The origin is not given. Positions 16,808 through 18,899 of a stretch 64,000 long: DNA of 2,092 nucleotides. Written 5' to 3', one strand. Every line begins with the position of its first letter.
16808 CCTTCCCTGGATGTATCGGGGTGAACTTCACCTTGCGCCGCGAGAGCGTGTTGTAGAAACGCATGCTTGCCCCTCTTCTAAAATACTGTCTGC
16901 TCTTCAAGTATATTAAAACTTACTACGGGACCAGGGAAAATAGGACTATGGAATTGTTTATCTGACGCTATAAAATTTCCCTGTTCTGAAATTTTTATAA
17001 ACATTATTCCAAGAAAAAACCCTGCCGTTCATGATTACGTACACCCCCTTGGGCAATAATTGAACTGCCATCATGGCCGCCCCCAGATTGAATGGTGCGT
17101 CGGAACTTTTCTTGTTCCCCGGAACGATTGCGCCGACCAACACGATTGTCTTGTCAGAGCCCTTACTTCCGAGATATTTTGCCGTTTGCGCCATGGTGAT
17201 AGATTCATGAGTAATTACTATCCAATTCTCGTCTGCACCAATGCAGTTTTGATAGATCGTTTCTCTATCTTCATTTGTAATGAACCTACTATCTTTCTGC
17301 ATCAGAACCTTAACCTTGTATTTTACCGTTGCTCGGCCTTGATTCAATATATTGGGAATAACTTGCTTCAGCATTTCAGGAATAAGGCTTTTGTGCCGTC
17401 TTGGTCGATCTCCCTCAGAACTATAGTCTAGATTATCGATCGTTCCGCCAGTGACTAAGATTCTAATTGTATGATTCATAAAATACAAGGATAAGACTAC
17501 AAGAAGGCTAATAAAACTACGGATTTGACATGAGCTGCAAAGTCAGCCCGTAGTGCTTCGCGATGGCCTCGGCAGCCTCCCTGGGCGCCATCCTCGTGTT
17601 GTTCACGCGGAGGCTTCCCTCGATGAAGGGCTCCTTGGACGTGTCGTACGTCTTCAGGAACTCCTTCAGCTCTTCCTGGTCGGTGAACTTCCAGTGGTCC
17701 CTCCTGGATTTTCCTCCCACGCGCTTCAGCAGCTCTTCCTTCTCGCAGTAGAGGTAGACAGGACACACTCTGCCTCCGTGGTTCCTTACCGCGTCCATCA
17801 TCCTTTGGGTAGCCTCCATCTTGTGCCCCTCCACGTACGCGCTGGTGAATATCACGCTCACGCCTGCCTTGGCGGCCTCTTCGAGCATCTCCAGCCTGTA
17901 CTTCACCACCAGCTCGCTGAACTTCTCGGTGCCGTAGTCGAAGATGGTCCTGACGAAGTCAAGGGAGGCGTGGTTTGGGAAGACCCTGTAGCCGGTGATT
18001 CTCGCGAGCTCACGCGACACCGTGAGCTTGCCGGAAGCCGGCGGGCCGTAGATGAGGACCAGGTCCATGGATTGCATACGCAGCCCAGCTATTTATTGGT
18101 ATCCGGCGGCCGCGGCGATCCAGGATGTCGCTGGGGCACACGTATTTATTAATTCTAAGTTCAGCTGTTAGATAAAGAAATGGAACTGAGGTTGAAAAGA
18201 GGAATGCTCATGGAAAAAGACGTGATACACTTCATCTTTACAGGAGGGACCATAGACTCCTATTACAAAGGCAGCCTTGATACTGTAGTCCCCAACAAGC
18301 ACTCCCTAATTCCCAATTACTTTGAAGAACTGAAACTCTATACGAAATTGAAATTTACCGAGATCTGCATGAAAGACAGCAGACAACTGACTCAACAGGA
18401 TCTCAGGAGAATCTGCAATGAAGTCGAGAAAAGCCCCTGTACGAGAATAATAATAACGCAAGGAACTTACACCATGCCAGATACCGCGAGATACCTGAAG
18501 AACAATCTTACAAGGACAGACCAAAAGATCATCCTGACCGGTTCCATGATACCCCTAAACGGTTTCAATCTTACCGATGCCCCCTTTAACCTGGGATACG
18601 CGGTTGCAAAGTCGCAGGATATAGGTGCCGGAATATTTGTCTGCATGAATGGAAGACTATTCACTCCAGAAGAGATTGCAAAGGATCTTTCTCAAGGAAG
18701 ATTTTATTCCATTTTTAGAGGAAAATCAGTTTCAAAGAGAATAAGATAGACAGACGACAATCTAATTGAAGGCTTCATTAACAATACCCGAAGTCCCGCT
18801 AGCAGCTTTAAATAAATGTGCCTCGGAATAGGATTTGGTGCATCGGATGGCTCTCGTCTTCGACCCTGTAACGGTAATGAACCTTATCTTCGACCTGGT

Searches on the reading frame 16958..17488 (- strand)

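Call 102: search_protein_families(library=pfam, proteins=[window:16958-17488:-], max_evalue=0.01)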
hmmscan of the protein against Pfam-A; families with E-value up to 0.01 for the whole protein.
window:16958-17488:- (176 aa): 1 family
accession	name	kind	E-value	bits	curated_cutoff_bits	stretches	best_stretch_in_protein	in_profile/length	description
PF00710.25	Asparaginase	-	9.3e-19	68.1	22.5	1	8-166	2-161/193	Asparaginase, N-terminal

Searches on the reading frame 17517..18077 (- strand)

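Call 102: search_protein_families(library=pfam, proteins=[window:17517-18077:-], max_evalue=0.01)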
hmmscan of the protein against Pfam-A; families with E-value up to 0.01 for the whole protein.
window:17517-18077:- (186 aa): 7 families
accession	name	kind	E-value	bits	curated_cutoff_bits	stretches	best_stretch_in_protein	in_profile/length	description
PF13671.12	AAA_33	-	6.3e-10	39.9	27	1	6-145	1-141/143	AAA domain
PF13238.12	AAA_18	-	3.2e-07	31.3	29.4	1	7-124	1-112/128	AAA domain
PF08433.16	KTI12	-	0.00015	21.8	22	1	4-146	1-139/271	Chromatin associated protein KTI12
PF13521.12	AAA_28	-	0.0034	18.1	27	1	7-67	2-63/164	AAA domain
PF13207.12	AAA_17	-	0.0036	18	27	0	10-128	1-127/136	AAA domain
PF24402.1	iHKD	-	0.0046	17.5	27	1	8-67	21-80/111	Inactive HKD-Rease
PF01202.28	SKI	-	0.0095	16.5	22.1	0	14-172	2-154/159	Shikimate kinase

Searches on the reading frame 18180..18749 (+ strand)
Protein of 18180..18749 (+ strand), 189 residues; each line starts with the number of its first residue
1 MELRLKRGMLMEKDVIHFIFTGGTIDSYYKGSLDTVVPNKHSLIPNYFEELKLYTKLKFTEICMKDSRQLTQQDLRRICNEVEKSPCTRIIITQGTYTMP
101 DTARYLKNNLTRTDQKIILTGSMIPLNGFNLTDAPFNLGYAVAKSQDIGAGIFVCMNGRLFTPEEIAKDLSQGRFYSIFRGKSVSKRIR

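Call 102: search_protein_families(library=pfam, proteins=[window:18180-18749:+], max_evalue=0.01)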
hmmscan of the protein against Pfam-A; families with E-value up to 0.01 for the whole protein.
window:18180-18749:+ (189 aa): 1 family
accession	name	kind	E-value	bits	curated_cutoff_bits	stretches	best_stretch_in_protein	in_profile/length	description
PF00710.25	Asparaginase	-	1.9e-23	83.4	22.5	1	16-171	2-163/193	Asparaginase, N-terminal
